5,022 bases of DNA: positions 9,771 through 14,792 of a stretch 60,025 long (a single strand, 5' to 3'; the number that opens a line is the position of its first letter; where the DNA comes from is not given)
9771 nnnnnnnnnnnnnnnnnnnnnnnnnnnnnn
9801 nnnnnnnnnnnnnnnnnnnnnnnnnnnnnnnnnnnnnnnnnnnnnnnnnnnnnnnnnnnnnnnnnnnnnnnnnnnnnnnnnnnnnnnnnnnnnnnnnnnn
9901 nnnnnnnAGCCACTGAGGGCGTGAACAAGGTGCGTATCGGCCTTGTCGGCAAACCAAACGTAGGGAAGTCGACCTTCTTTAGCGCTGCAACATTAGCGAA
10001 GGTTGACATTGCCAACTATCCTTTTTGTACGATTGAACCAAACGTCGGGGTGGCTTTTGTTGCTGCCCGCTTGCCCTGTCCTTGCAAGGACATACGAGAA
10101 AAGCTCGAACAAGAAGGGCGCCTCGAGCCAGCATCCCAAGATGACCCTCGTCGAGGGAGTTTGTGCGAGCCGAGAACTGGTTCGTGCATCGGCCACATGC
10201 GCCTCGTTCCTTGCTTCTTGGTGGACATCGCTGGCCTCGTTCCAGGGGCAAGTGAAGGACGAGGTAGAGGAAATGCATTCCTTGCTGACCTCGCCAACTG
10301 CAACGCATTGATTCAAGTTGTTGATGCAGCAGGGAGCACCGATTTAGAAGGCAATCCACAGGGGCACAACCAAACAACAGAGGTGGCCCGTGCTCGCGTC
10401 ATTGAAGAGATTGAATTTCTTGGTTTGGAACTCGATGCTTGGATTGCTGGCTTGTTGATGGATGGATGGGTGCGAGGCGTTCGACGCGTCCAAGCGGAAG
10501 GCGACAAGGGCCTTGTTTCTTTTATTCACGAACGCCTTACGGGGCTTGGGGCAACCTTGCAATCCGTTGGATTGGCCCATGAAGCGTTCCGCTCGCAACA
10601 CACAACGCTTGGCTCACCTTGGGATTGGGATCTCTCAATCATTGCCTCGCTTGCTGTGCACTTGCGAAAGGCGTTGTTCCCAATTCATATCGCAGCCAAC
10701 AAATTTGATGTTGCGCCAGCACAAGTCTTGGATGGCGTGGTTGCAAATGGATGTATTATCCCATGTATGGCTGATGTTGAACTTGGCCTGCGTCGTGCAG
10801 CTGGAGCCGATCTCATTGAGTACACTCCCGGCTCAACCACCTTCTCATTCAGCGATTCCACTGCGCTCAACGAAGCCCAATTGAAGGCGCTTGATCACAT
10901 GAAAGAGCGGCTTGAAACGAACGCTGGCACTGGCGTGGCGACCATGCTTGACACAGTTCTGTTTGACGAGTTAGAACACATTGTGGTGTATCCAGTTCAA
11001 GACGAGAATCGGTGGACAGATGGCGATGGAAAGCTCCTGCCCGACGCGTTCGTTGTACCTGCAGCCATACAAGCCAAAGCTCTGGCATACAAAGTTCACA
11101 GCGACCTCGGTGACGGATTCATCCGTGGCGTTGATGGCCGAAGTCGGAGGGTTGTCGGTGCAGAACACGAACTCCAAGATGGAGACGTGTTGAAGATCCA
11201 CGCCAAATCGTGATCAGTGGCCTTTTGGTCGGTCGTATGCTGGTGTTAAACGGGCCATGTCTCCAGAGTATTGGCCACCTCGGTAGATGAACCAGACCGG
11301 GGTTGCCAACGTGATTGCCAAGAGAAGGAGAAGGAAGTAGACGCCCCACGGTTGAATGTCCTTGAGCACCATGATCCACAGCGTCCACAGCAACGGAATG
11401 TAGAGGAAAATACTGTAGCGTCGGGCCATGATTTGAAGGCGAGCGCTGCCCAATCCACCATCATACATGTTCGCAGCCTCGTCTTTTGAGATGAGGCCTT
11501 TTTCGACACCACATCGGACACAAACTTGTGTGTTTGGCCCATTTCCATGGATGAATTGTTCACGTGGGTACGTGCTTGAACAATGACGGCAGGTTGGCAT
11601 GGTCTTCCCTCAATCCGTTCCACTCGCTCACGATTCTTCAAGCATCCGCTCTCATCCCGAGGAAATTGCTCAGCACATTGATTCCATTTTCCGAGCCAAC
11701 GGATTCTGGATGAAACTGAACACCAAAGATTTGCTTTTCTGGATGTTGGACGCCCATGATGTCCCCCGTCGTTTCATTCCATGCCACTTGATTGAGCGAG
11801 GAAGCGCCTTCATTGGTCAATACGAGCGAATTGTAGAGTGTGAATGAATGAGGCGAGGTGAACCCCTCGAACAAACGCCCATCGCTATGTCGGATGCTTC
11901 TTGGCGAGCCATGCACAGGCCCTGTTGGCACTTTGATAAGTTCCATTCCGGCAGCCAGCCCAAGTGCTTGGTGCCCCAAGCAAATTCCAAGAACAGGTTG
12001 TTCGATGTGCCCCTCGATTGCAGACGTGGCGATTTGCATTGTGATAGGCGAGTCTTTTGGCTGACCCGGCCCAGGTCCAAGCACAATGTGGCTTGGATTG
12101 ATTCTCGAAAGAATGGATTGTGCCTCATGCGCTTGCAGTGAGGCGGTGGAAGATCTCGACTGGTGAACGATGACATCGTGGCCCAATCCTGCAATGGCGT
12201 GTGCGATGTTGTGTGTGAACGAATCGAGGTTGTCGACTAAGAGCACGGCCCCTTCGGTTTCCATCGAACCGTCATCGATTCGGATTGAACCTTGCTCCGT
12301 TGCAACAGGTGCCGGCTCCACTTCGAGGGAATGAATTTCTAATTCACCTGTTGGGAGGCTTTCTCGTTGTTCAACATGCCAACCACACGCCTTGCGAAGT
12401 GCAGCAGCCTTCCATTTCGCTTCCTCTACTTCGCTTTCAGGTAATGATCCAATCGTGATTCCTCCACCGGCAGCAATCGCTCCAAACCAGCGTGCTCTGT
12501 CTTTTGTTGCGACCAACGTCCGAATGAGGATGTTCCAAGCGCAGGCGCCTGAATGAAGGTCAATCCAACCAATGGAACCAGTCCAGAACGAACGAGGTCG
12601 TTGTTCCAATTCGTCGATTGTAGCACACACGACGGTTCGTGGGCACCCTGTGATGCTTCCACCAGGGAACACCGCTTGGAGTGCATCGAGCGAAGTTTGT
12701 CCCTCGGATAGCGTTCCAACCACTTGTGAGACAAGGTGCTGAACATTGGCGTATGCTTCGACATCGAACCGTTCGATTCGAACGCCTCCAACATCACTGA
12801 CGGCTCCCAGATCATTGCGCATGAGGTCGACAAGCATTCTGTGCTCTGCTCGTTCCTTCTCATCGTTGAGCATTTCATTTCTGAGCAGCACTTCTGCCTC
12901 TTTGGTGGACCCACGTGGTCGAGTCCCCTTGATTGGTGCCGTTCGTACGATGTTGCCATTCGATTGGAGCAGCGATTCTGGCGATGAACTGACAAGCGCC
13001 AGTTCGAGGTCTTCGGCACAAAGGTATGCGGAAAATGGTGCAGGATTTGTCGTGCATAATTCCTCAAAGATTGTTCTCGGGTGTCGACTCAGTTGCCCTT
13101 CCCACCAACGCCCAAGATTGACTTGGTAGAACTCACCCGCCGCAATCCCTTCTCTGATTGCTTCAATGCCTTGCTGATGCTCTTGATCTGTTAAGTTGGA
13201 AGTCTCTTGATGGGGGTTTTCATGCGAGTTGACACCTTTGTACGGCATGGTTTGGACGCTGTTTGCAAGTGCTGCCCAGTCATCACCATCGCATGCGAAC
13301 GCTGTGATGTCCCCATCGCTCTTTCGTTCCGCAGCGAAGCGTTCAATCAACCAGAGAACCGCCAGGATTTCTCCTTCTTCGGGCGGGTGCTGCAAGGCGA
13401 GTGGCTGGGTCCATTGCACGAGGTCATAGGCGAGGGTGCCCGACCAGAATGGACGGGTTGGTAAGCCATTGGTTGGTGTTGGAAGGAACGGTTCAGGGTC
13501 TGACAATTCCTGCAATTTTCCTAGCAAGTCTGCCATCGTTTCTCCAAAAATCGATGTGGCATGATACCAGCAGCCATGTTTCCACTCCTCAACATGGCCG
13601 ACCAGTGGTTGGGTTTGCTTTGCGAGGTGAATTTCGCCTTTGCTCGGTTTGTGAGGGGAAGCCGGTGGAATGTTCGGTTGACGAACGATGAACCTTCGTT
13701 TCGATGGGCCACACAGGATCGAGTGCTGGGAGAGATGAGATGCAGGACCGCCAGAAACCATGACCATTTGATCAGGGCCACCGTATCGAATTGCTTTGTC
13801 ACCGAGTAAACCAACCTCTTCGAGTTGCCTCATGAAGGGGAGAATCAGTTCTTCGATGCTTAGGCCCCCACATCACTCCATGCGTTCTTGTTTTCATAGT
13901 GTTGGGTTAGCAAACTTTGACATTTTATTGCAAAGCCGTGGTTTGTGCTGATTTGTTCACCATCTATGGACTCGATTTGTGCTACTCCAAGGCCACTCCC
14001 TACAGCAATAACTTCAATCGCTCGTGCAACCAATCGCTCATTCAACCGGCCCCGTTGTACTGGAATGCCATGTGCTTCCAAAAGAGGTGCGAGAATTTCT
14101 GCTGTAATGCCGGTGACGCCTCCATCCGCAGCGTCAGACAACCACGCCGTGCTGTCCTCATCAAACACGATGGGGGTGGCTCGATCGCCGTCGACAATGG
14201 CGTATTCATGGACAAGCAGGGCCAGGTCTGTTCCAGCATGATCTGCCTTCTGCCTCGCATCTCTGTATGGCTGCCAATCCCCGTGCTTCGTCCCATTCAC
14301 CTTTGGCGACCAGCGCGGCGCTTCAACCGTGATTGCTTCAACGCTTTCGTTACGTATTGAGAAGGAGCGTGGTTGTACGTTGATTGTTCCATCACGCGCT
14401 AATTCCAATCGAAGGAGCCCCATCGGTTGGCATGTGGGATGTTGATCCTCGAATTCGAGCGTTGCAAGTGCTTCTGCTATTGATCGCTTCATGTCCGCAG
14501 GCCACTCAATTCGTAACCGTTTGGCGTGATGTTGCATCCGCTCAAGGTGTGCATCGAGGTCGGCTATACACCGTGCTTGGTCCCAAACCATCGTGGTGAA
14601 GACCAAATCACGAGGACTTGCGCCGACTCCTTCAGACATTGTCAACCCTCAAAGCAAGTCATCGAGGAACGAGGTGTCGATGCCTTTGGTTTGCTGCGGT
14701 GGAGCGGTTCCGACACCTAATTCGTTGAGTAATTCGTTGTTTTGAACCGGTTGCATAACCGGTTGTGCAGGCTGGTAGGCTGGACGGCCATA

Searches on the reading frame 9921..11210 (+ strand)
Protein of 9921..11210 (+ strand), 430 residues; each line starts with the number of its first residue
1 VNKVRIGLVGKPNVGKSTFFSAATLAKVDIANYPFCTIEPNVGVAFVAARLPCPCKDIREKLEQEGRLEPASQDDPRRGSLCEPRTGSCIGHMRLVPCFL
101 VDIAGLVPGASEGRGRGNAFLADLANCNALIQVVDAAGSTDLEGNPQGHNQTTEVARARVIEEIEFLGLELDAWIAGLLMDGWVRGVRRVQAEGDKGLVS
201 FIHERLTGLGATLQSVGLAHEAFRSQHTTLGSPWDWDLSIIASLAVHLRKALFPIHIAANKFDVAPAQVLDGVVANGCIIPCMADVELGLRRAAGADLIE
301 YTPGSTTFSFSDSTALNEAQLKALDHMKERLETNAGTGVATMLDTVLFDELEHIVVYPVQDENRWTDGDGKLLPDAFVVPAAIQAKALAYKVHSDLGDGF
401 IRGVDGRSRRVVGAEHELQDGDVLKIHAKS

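Call 3: search_protein_families(library=pfam, proteins=[window:9921-11210:+], max_evalue=1)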
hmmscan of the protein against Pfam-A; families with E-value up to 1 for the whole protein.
window:9921-11210:+ (430 aa): 5 families
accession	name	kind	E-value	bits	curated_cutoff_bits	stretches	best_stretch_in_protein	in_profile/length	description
PF08438.16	YGR210-like_G4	-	5.9e-23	81.8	24.7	1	258-361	1-108/108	Obg-like GTPase YGR210-like, G4 motif-containing domain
PF01926.29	MMR_HSR1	-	9.3e-16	58.4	21.9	1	5-141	1-91/113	50S ribosome-binding GTPase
PF02421.24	FeoB_N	-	1.9e-07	31.2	27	1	5-44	2-41/156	Ferrous iron transport protein B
PF02824.27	TGS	-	2.9e-07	30.8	22.2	1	374-427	6-59/60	TGS domain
PF06071.19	YchF-GTPase_C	-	0.049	14.2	27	0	378-402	16-40/84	Protein of unknown function (DUF933)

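Call 4: search_protein_families(library=ncbifam, proteins=[window:9921-11210:+], max_evalue=1)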
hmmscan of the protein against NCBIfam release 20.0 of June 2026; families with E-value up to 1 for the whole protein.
window:9921-11210:+ (430 aa): 19 families
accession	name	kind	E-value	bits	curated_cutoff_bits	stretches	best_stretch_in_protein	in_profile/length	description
NF007171.0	PRK09602.1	subfamily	4.9e-122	407.6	387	1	3-429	2-396/397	YchF-related putative GTPase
TIGR00092.1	TIGR00092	equivalog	8.7e-27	94.2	279.2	2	4-48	3-48/368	redox-regulated ATPase YchF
TIGR02729.1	Obg_CgtA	equivalog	1.2e-20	73.8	280.25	2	6-48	160-202/329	Obg family GTPase CgtA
NF008956.1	PRK12299.1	equivalog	1.4e-20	73.6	300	2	6-51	161-206/327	GTPase ObgE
NF008955.0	PRK12297.1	equivalog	4.4e-20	72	406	2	6-46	162-202/429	GTPase ObgE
NF008954.1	PRK12296.1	equivalog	4e-17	61.8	377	2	6-46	162-202/470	GTPase ObgE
TIGR00437.1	feoB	equivalog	4.9e-05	22.2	315.65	1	10-43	1-34/594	ferrous iron transport protein B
TIGR00231.1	small_GTP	domain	0.00039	20.2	42.5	1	1-34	1-35/164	GTP-binding protein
NF007105.0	PRK09554.1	equivalog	0.0009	17.5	683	1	1-44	1-44/772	Fe(2+) transporter permease subunit FeoB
TIGR03594.1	GTPase_EngA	equivalog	0.0013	17.8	306.7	1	6-20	3-17/432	ribosome biogenesis GTPase Der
NF003255.0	PRK04213.1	equivalog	0.0019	17.5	164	1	3-41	9-47/204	GTP-binding protein EngB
TIGR03156.1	GTP_HflX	equivalog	0.0025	16.8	216.75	1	4-42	190-228/351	GTPase HflX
NF008280.0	PRK11058.1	equivalog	0.014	14.2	441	1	6-42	200-236/426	ribosome rescue GTPase HflX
NF000908.1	PRK00089.1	equivalog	0.018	14.3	237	1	6-30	6-30/291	GTPase Era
TIGR03918.1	GTP_HydF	equivalog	0.04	12.8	325.55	1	2-28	6-32/392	[FeFe] hydrogenase H-cluster maturation GTPase HydF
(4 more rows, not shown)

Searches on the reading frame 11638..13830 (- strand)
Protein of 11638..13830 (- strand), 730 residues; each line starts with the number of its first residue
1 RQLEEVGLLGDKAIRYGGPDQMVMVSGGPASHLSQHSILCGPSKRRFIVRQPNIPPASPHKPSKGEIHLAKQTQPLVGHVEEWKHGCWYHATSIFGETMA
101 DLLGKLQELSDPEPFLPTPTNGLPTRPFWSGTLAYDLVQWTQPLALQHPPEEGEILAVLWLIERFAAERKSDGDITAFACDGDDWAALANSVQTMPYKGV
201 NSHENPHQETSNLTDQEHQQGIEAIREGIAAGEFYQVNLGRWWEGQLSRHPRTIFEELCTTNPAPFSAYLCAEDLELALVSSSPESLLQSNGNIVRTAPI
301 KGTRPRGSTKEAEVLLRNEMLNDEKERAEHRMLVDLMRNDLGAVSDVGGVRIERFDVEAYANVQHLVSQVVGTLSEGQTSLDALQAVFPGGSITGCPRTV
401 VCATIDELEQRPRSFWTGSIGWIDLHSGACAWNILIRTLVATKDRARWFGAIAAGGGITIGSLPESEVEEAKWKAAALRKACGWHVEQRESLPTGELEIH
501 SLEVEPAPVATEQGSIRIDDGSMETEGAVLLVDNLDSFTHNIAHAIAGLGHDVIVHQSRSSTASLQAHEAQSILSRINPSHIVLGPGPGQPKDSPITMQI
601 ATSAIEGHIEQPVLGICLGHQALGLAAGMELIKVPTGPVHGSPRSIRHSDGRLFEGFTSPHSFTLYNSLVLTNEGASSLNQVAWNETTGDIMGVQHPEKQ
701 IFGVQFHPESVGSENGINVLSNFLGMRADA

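Call 67: search_protein_families(library=pfam, proteins=[window:11638-13830:-], max_evalue=0.001)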
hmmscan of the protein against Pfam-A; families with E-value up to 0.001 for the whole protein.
window:11638-13830:- (730 aa): 3 families
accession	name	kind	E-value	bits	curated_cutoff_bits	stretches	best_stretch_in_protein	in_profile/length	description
PF00425.24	Chorismate_bind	-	4.6e-73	246.4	27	1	215-474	2-257/257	chorismate binding enzyme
PF00117.34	GATase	-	2.9e-40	138.4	22.8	1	530-724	1-187/190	Glutamine amidotransferase class-I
PF07722.19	Peptidase_C26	-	0.00067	19.9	20.5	0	610-709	105-219/219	Peptidase C26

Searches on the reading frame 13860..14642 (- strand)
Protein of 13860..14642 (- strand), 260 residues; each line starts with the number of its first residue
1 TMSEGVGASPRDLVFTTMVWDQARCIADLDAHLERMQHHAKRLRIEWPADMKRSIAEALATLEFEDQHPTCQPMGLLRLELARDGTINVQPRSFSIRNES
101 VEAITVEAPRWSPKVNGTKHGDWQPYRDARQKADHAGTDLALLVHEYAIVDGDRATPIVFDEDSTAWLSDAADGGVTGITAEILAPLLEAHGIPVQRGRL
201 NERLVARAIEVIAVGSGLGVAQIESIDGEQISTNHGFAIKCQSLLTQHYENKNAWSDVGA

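Call 67: search_protein_families(library=pfam, proteins=[window:13860-14642:-], max_evalue=0.001)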
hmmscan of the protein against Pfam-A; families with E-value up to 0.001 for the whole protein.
window:13860-14642:- (260 aa): 1 family
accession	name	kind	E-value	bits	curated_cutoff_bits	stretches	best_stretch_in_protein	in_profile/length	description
PF01063.24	Aminotran_4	-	6.1e-21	75.7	28.5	1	14-226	2-223/223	Amino-transferase class IV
